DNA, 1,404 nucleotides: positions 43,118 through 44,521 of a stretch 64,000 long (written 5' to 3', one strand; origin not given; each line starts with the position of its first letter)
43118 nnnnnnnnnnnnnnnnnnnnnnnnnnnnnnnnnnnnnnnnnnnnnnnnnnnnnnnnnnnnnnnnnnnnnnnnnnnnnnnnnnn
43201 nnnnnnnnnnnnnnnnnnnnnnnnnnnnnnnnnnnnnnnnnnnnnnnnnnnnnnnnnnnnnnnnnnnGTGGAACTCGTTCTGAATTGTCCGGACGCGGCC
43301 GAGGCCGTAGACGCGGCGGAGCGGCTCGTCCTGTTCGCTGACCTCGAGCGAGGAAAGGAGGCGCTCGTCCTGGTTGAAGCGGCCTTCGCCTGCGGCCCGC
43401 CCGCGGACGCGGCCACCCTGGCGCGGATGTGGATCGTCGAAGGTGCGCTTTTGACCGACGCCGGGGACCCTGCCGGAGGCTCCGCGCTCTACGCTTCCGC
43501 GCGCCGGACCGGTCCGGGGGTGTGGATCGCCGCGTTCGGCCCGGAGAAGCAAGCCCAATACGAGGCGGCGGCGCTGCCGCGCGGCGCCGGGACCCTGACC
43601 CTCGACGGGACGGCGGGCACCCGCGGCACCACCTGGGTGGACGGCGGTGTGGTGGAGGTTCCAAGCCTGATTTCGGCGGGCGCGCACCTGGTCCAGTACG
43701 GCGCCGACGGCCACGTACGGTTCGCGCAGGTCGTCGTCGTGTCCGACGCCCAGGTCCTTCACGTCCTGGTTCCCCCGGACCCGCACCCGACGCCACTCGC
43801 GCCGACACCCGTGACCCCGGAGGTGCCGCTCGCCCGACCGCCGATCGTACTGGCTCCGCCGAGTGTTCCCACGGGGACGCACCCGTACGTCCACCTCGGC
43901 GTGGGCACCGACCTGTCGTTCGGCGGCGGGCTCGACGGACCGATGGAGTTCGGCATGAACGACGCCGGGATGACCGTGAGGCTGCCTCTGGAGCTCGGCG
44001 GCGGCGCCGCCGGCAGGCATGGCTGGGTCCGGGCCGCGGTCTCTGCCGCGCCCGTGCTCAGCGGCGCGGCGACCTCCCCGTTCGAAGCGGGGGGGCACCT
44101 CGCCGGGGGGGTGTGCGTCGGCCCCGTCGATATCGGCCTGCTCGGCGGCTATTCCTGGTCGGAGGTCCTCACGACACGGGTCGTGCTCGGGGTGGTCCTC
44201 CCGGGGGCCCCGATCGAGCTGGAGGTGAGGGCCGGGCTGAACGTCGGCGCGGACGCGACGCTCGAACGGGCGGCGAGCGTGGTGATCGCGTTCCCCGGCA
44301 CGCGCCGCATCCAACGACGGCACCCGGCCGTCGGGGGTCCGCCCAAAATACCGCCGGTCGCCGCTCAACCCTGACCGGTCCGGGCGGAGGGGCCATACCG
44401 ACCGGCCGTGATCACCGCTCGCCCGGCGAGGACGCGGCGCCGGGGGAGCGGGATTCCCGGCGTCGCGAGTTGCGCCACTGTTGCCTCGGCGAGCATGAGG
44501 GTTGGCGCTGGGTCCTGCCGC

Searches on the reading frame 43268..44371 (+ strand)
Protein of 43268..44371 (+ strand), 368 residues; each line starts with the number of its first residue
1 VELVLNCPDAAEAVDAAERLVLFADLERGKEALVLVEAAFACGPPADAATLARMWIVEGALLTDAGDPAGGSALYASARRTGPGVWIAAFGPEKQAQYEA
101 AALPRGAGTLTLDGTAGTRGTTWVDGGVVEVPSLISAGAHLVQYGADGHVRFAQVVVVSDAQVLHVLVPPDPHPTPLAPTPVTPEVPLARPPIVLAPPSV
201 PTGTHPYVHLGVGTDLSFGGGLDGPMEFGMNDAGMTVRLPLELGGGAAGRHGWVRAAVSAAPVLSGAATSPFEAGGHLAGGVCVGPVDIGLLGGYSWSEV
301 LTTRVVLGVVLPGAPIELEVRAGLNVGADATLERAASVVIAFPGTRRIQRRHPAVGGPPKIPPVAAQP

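Call 56: list_cluster_members(proteins=[window:43268-44371:+, window:44877-45278:+, window:41682-43280:+])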
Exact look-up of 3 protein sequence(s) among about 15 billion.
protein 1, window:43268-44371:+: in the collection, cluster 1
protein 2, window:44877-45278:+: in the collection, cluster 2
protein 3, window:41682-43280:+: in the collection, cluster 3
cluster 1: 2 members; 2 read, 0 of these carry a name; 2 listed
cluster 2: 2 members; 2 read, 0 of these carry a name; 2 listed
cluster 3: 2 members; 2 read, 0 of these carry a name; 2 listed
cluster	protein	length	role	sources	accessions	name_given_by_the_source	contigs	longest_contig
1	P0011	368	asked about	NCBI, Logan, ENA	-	-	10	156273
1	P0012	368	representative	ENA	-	-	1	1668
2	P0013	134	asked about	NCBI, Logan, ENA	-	-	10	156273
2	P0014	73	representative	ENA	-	-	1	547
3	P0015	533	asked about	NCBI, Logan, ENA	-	-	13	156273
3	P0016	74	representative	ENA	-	-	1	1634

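Call 65: find_encoding_contigs(protein=P0015, flank=10000, max_places=1)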
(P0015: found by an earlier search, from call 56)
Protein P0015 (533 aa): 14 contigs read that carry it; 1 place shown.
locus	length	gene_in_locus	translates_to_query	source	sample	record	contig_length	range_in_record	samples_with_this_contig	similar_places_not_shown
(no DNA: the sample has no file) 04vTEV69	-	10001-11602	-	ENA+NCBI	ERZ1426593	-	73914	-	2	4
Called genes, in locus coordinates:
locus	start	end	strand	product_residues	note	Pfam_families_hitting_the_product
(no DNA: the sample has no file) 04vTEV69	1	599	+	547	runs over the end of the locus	PF07969:Amidohydro_3, PF01979:Amidohydro_1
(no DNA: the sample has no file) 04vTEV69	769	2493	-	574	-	PF00916:Sulfate_transp, PF01740:STAS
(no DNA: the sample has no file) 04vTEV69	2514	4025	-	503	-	PF07690:MFS_1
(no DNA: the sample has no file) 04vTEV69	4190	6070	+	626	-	PF00884:Sulfatase, PF01663:Phosphodiest (faint)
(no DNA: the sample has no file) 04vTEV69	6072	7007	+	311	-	PF03279:Lip_A_acyltrans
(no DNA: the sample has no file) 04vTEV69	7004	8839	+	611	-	PF01663:Phosphodiest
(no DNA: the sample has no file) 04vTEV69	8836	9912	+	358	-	PF13439:Glyco_transf_4, PF13579:Glyco_trans_4_4, PF20706:GT4-conflict, PF00534:Glycos_transf_1, PF13692:Glyco_trans_1_4, PF13524:Glyco_trans_1_2 (weak)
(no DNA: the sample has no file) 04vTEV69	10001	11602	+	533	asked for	PF00069:Pkinase, PF07714:PK_Tyr_Ser-Thr, PF08308:PEGA (faint)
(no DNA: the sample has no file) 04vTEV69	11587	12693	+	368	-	-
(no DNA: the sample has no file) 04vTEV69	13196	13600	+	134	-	-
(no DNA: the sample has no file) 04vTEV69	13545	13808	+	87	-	-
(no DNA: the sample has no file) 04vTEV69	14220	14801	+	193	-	-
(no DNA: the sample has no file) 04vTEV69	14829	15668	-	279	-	PF07885:Ion_trans_2, PF01007:IRK (weak), PF17655:IRK_C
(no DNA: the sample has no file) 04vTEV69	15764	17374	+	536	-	PF00149:Metallophos, PF02872:5_nucleotid_C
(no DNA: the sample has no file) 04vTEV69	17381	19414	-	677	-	PF11775:CobT_C (faint)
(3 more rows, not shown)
